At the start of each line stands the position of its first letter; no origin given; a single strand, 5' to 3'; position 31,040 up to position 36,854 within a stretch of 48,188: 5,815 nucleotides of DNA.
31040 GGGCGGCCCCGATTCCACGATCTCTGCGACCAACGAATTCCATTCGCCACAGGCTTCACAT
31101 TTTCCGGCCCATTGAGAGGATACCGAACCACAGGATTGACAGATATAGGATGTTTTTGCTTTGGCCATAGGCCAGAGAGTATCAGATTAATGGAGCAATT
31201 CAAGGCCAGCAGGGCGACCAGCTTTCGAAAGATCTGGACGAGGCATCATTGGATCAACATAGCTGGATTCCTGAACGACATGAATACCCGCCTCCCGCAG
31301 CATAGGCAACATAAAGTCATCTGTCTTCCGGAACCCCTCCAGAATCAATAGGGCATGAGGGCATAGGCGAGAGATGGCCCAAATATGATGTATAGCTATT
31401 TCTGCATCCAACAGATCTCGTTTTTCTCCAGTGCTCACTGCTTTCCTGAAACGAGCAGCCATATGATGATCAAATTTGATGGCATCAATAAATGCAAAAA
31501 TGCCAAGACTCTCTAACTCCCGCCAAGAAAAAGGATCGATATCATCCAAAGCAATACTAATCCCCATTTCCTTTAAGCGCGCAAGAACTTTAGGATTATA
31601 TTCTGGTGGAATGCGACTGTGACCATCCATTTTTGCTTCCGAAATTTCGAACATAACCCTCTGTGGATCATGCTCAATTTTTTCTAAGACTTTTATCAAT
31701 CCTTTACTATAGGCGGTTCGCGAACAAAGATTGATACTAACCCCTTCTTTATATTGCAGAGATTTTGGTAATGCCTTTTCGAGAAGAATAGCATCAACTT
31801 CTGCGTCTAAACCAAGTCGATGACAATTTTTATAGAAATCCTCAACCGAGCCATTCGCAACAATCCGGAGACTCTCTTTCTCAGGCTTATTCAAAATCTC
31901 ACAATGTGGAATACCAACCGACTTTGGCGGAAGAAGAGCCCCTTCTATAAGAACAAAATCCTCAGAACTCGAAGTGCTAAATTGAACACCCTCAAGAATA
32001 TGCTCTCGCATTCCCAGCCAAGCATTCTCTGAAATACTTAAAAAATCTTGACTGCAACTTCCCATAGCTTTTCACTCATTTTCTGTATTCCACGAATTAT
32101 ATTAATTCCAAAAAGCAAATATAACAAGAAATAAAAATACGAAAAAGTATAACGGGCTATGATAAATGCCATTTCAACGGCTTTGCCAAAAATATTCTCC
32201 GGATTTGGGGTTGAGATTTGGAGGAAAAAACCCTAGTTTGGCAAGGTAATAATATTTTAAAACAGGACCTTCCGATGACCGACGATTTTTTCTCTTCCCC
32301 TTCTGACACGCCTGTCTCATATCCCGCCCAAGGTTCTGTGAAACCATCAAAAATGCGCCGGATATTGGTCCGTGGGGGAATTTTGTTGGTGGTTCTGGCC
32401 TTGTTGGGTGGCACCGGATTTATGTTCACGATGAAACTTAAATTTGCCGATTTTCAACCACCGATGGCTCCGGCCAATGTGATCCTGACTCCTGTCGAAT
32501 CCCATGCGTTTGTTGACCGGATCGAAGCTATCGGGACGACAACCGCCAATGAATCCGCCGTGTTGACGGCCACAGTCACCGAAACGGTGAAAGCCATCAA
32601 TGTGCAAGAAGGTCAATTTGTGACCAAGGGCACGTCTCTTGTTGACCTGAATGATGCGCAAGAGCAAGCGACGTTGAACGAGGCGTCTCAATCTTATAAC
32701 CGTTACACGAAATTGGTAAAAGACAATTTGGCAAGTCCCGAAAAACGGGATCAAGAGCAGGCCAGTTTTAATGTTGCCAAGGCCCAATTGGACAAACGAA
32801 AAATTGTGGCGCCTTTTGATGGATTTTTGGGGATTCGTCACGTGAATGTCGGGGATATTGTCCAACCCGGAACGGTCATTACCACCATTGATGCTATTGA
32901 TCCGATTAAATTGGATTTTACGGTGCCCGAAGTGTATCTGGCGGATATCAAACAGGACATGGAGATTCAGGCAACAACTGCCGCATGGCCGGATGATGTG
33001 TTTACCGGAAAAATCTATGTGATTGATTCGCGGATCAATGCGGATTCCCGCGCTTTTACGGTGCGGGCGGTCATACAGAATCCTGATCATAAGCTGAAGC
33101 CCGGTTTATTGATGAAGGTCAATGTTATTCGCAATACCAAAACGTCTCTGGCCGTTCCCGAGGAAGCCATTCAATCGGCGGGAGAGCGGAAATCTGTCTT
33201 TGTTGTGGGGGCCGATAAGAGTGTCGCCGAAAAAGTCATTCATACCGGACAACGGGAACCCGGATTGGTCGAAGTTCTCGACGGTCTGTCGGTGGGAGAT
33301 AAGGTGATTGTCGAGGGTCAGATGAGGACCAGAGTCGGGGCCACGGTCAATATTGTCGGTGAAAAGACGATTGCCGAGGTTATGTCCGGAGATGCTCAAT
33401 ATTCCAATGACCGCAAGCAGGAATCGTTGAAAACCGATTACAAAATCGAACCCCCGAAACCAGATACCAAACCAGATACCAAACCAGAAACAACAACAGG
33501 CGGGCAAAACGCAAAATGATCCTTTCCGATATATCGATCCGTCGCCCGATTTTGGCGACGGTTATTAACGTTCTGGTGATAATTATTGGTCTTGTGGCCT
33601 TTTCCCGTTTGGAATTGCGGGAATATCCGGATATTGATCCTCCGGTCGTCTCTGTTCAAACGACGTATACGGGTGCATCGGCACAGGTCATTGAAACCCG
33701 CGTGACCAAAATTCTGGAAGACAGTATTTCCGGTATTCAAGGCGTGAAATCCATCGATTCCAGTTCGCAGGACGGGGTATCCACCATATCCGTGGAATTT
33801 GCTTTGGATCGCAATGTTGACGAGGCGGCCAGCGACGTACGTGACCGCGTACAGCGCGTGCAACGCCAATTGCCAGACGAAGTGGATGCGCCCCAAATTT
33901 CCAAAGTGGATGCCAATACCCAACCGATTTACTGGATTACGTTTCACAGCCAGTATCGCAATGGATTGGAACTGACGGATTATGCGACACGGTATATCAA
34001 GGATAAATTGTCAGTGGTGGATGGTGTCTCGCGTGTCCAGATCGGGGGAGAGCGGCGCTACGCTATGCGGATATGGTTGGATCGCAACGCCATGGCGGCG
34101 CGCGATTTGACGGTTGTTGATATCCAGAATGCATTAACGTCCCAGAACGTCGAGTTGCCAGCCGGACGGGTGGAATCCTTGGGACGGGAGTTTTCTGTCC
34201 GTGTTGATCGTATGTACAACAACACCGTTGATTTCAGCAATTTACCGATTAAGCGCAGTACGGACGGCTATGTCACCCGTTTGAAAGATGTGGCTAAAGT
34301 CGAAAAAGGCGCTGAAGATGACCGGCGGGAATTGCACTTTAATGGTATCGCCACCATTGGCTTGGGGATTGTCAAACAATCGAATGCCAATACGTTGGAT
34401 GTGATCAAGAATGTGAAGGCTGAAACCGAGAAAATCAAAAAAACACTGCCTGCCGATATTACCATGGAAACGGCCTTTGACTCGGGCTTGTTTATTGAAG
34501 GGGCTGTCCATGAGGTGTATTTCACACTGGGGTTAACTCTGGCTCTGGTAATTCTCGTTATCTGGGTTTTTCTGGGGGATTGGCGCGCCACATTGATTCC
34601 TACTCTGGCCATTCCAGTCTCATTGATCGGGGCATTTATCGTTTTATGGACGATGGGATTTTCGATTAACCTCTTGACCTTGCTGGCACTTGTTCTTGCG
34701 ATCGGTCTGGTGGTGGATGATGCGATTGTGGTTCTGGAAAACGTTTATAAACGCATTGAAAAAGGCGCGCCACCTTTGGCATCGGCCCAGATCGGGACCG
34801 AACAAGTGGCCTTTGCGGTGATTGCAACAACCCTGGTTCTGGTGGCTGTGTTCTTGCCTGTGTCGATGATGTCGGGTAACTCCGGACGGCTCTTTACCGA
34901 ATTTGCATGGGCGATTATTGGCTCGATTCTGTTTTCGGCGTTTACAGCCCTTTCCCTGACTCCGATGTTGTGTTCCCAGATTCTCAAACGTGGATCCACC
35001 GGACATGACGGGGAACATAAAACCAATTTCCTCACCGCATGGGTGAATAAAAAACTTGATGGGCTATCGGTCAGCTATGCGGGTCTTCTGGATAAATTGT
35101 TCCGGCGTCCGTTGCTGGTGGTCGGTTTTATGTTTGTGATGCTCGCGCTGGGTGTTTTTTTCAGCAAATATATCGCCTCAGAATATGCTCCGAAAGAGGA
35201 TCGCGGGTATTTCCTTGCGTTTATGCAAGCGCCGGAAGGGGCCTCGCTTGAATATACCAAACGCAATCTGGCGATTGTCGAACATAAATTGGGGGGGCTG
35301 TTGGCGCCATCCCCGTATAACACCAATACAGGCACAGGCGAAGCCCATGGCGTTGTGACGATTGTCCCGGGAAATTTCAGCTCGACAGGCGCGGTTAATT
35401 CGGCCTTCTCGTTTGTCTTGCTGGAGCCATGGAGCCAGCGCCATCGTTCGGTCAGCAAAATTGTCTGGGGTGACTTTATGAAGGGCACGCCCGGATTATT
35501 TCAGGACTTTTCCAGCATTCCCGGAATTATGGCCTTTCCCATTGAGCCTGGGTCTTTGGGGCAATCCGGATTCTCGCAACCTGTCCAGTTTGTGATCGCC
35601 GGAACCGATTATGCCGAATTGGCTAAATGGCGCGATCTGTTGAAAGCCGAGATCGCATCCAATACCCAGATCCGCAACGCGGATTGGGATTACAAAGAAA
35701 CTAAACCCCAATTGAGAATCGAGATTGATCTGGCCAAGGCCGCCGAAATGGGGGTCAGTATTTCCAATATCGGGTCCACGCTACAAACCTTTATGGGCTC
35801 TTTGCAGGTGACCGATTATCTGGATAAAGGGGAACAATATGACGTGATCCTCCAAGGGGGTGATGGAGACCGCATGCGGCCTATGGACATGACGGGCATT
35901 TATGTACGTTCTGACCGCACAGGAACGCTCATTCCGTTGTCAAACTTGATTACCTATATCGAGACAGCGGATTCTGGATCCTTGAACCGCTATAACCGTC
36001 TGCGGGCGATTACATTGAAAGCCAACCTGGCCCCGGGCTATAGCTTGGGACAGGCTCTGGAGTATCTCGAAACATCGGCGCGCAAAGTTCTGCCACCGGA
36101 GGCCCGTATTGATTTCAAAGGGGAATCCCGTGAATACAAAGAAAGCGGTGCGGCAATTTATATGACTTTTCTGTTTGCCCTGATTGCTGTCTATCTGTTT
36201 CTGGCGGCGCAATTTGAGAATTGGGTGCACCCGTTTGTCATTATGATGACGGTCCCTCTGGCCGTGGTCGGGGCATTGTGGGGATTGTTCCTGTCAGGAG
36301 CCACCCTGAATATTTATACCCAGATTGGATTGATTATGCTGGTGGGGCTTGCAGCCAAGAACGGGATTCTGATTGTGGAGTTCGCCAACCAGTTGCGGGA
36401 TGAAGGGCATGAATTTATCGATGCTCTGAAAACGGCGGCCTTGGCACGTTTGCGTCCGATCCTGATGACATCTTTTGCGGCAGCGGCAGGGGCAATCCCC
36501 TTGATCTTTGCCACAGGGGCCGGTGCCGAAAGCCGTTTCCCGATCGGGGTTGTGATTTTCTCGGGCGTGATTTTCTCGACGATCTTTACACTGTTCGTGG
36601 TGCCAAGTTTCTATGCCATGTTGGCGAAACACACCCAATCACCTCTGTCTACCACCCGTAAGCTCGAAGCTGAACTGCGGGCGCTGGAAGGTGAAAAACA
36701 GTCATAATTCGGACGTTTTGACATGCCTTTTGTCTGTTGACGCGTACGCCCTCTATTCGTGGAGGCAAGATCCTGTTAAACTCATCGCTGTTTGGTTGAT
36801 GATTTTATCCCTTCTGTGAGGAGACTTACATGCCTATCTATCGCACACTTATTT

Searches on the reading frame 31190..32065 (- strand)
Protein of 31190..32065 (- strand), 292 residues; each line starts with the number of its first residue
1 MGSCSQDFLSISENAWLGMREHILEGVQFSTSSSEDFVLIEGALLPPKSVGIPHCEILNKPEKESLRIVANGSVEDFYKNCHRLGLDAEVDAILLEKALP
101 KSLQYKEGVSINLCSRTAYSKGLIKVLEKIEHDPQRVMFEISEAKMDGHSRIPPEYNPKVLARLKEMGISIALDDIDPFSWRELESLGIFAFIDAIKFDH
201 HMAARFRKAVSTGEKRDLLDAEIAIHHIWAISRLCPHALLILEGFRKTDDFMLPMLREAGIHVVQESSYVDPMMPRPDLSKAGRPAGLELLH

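Call 43: search_protein_families(library=pfam, proteins=[window:31190-32065:-], max_evalue=0.00001)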
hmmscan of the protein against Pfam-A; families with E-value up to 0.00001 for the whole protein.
window:31190-32065:- (292 aa): 1 family
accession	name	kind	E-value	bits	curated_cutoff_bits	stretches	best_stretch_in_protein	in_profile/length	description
PF00563.25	EAL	-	5.1e-10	39.5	31.3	1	73-220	46-193/236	EAL domain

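Call 46: search_protein_families(library=ncbifam, proteins=[window:31190-32065:-], max_evalue=0.001)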
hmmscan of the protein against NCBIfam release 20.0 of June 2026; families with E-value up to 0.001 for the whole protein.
window:31190-32065:- (292 aa): 1 family
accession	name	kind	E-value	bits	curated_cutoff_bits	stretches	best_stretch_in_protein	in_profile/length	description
NF045673.1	c-di-GMPRcptLapD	equivalog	0.00026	19.4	1020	1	76-174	463-560/647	cyclic di-GMP receptor LapD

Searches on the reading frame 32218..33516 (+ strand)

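Call 44: search_protein_families(library=pfam, proteins=[window:32218-33516:+], max_evalue=0.00001)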
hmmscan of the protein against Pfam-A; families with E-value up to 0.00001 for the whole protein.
window:32218-33516:+ (433 aa): 2 families
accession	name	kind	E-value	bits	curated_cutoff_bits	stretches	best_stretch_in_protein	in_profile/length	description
PF16576.10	HlyD_D23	-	3.9e-26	92.1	30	1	100-297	4-212/214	Barrel-sandwich domain of CusB or HlyD membrane-fusion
PF13437.12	HlyD_3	-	3.2e-17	63.7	22.2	1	195-296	1-106/106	HlyD family secretion protein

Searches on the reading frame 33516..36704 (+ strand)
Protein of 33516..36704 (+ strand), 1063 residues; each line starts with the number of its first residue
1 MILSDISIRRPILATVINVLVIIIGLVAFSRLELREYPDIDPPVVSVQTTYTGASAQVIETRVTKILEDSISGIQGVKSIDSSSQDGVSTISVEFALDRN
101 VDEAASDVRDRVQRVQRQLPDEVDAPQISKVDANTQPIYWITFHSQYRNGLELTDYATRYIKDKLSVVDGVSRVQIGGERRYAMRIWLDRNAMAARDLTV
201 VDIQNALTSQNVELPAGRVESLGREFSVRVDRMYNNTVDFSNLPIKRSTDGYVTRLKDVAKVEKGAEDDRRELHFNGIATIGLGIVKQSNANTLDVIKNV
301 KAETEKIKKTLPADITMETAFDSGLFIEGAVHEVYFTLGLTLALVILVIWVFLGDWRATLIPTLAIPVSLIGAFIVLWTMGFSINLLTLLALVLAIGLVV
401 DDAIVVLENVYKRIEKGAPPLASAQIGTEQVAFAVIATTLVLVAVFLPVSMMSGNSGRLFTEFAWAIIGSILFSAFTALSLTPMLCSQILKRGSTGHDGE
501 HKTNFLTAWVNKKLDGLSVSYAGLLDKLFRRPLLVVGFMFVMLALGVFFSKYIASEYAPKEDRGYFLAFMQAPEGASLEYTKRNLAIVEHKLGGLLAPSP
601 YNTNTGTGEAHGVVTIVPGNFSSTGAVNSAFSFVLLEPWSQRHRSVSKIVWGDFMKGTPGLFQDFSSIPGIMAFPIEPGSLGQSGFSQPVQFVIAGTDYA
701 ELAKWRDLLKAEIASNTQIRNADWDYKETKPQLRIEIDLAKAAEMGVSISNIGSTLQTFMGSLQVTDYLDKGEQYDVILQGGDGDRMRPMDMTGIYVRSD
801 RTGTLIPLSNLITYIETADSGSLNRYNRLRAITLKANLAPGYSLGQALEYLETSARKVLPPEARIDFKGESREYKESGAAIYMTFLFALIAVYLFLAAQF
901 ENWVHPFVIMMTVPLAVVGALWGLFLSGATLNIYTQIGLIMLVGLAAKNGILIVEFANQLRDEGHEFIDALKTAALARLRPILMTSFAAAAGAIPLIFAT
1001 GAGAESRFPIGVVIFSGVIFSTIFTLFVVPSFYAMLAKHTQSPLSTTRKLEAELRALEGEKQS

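Call 44: search_protein_families(library=pfam, proteins=[window:33516-36704:+], max_evalue=0.00001)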
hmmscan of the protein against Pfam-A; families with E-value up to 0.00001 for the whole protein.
window:33516-36704:+ (1063 aa): 1 family
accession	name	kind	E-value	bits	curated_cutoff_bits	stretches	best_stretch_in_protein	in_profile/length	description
PF00873.25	ACR_tran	-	3.5e-300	998.7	28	1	4-1036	2-1020/1021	AcrB/AcrD/AcrF family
